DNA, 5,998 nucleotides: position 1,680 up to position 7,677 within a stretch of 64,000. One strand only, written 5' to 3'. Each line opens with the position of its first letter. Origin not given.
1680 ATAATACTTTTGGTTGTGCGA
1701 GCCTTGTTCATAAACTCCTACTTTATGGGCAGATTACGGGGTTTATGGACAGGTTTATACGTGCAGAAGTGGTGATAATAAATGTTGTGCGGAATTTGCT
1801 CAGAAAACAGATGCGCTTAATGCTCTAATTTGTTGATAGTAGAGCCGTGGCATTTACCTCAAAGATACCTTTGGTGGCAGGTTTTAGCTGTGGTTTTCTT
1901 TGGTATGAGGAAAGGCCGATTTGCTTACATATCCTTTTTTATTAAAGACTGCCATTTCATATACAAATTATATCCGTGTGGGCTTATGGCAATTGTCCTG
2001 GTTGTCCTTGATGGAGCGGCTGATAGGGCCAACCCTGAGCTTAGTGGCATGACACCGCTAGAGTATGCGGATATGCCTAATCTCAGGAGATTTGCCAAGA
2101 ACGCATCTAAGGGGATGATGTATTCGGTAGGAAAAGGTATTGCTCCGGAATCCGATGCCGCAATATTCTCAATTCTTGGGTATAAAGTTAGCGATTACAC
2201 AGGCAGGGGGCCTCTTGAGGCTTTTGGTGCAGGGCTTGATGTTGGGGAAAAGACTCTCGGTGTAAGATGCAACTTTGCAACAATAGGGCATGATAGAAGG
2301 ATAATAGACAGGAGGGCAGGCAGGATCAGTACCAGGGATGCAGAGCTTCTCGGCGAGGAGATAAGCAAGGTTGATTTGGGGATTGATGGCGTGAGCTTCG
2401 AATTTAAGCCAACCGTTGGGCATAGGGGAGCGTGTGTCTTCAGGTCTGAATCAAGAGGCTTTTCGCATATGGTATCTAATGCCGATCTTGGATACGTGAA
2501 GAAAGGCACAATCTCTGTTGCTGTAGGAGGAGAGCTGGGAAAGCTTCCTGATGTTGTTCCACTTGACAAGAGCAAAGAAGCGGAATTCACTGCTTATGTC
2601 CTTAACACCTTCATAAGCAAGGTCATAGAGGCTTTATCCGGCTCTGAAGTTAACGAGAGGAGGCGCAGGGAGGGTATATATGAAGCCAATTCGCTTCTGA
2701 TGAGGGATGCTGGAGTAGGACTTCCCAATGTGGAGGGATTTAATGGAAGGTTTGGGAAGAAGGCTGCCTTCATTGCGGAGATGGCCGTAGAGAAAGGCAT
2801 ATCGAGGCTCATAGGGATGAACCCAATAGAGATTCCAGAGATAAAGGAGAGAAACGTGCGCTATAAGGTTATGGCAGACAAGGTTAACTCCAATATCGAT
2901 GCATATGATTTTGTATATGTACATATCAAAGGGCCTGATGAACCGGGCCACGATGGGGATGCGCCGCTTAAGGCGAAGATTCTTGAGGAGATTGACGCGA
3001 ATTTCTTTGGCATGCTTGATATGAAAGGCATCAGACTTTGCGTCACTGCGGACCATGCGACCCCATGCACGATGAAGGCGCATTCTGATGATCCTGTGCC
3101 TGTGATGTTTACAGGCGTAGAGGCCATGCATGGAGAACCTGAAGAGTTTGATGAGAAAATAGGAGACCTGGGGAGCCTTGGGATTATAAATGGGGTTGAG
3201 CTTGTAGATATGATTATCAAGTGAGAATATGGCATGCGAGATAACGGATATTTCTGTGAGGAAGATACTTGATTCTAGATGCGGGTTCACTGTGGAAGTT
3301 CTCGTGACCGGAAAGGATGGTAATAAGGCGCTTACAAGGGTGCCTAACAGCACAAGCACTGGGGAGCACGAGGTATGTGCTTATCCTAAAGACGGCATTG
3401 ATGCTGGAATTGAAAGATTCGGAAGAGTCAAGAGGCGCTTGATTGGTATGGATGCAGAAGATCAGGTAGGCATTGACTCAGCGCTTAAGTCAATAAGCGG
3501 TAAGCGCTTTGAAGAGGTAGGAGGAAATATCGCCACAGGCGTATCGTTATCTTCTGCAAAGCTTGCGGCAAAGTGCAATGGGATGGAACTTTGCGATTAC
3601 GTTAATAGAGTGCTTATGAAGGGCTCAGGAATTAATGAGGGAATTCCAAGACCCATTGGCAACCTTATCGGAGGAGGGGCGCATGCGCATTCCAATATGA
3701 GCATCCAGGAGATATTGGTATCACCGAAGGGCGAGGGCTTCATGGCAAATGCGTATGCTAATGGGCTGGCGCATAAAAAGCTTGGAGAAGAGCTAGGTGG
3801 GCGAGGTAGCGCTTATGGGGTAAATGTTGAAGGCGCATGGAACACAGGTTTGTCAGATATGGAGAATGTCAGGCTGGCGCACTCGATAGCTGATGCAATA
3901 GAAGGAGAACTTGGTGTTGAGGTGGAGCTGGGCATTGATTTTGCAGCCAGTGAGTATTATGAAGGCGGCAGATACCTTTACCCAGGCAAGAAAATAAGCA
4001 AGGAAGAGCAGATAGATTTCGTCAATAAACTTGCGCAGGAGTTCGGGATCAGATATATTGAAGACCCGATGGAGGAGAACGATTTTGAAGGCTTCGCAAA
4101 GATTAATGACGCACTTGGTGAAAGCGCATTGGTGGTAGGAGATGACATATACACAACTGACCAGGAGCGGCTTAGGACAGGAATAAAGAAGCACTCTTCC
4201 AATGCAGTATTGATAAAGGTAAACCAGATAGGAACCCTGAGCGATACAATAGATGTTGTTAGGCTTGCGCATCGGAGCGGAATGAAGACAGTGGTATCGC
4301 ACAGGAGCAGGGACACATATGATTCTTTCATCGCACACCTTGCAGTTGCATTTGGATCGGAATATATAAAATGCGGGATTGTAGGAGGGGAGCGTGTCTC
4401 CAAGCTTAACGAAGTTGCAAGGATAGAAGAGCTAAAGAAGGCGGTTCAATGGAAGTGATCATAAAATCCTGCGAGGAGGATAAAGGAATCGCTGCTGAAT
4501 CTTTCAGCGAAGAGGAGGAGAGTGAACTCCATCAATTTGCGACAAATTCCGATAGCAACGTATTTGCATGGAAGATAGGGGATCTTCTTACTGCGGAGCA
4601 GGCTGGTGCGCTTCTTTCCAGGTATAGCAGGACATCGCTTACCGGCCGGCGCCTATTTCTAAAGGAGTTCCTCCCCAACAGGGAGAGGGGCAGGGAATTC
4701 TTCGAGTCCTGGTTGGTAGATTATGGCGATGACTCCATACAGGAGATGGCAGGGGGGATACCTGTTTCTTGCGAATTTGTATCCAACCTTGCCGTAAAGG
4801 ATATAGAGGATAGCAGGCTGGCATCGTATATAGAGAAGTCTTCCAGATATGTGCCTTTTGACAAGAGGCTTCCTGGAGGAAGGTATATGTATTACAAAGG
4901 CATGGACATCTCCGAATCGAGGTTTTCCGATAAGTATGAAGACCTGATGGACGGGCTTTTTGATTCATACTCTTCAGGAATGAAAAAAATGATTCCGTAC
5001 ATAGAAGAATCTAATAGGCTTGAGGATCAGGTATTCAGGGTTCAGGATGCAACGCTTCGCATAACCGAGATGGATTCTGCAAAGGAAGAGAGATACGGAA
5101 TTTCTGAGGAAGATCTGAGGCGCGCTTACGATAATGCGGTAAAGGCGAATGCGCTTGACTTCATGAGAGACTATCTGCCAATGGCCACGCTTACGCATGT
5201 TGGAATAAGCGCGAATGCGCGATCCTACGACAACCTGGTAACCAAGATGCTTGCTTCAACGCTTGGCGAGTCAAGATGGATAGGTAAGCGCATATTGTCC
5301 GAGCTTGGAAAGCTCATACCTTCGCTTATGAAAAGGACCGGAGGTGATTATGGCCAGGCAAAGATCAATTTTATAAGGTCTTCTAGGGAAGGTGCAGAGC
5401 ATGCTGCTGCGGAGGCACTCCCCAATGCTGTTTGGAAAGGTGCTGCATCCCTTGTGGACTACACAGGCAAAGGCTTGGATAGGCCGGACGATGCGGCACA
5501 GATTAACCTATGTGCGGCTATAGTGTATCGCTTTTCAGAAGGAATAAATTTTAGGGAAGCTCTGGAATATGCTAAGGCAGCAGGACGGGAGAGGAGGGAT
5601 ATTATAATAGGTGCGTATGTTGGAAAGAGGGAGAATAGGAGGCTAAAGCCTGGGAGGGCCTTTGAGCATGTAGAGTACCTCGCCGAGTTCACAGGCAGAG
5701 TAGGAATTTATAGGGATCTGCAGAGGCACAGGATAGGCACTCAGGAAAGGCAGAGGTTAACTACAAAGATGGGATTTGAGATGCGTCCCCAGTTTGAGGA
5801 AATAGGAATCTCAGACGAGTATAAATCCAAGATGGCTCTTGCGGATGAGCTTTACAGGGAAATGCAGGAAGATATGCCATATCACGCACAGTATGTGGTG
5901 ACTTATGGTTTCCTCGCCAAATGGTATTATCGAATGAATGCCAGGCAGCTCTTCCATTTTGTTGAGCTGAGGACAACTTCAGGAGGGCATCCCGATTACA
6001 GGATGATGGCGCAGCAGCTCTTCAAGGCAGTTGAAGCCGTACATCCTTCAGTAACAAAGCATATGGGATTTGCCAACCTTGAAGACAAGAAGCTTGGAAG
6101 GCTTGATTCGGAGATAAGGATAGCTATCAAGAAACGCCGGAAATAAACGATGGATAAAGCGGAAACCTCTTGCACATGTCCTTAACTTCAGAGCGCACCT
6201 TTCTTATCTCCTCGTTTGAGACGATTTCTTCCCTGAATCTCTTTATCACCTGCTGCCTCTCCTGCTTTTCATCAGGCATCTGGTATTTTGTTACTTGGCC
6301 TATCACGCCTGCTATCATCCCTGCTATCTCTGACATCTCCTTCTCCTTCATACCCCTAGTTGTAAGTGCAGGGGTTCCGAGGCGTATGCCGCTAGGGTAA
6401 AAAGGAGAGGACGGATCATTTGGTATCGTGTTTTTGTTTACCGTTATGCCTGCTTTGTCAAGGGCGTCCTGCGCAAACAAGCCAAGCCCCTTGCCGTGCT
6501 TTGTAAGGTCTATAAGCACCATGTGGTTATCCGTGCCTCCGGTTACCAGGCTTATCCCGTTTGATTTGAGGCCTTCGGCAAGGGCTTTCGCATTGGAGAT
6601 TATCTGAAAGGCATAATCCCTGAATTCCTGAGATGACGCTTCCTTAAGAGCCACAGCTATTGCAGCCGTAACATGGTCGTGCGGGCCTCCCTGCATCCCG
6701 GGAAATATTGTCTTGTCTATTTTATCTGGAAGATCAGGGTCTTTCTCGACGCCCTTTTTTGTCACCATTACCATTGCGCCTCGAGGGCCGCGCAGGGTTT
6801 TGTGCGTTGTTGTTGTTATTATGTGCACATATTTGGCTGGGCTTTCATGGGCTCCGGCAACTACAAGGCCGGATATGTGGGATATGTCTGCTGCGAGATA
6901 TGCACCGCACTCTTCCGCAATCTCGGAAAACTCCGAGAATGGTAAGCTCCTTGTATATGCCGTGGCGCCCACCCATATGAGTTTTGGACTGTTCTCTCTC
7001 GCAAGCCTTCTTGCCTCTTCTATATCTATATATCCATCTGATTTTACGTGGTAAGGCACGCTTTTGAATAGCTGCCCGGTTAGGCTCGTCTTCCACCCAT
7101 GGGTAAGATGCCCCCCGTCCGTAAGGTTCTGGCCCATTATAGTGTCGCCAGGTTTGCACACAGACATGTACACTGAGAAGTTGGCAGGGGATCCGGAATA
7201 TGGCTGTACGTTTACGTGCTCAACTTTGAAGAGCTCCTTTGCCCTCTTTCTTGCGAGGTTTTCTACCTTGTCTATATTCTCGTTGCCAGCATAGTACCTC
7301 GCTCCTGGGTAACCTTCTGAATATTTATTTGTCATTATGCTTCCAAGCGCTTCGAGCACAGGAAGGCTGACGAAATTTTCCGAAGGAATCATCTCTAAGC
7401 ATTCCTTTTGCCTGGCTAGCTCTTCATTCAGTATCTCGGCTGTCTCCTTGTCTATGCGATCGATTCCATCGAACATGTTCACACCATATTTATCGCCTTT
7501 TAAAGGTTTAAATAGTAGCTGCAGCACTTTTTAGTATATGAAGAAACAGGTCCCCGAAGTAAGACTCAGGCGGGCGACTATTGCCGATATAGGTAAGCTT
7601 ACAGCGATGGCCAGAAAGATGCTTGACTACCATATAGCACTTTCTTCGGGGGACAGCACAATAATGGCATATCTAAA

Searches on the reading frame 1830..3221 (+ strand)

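Call 75: search_protein_families(library=pfam, proteins=[window:1830-3221:+], max_evalue=0.001)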
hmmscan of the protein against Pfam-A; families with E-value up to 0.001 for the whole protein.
window:1830-3221:+ (464 aa): 2 families
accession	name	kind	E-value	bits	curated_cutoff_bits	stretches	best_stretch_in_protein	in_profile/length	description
PF10143.14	PhosphMutase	-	6.3e-41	140.5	21.5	1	89-275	1-170/170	2,3-bisphosphoglycerate-independent phosphoglycerate mutase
PF01676.23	Metalloenzyme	-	5.1e-34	118.4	24.3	1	54-462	2-249/252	Metalloenzyme superfamily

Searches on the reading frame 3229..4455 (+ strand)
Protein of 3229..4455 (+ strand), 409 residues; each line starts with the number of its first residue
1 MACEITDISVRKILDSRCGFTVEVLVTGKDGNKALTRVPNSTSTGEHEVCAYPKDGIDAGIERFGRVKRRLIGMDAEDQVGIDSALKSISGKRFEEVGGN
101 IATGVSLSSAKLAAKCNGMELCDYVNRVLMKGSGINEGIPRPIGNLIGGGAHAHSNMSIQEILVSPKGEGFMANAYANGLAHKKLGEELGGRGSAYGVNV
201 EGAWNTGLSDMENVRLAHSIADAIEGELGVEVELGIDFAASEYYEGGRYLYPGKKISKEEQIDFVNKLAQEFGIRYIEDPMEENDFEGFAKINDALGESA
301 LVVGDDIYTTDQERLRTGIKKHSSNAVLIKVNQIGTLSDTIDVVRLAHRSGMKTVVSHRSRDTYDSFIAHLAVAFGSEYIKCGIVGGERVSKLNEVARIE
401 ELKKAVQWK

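Call 75: search_protein_families(library=pfam, proteins=[window:3229-4455:+], max_evalue=0.001)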
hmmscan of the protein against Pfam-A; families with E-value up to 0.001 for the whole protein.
window:3229-4455:+ (409 aa): 3 families
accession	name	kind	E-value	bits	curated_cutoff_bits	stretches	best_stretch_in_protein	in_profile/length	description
PF00113.28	Enolase_C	-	2.8e-55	188.1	21.5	1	139-401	4-279/296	Enolase, C-terminal TIM barrel domain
PF03952.21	Enolase_N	-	9.5e-22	78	35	1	5-125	1-131/131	Enolase, N-terminal domain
PF13378.12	MR_MLE_C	-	2.7e-10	40.8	29.4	1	223-377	36-173/219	Enolase C-terminal domain-like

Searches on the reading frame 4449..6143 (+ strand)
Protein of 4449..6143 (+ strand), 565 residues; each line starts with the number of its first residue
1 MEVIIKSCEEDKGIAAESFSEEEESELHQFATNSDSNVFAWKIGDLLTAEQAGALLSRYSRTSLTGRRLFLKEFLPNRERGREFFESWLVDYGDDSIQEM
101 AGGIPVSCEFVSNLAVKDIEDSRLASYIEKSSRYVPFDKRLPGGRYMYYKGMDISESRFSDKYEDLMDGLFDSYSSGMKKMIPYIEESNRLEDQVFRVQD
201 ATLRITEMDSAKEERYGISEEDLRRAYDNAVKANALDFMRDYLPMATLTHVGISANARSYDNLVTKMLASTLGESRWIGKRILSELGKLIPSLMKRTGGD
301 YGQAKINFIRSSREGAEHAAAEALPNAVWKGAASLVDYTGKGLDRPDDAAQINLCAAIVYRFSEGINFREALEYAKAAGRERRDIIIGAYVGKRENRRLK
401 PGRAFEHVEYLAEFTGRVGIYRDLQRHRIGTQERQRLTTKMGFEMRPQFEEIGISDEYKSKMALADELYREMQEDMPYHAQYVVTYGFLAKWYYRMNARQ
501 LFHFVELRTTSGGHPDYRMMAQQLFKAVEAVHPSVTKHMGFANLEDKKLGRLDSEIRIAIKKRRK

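Call 75: search_protein_families(library=pfam, proteins=[window:4449-6143:+], max_evalue=0.001)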
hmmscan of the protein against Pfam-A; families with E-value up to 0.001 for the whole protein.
window:4449-6143:+ (565 aa): 1 family
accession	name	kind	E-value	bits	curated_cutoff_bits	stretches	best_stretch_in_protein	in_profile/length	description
PF02511.20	Thy1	-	1.9e-35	122.8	24.8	2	398-534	47-191/191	Thymidylate synthase complementing protein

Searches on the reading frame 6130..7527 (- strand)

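Call 75: search_protein_families(library=pfam, proteins=[window:6130-7527:-], max_evalue=0.001)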
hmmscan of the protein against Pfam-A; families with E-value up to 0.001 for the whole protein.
window:6130-7527:- (466 aa): 1 family
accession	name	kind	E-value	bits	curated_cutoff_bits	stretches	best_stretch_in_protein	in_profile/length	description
PF00464.25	SHMT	-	1.2e-155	518.4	27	1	23-405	2-399/399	Serine hydroxymethyltransferase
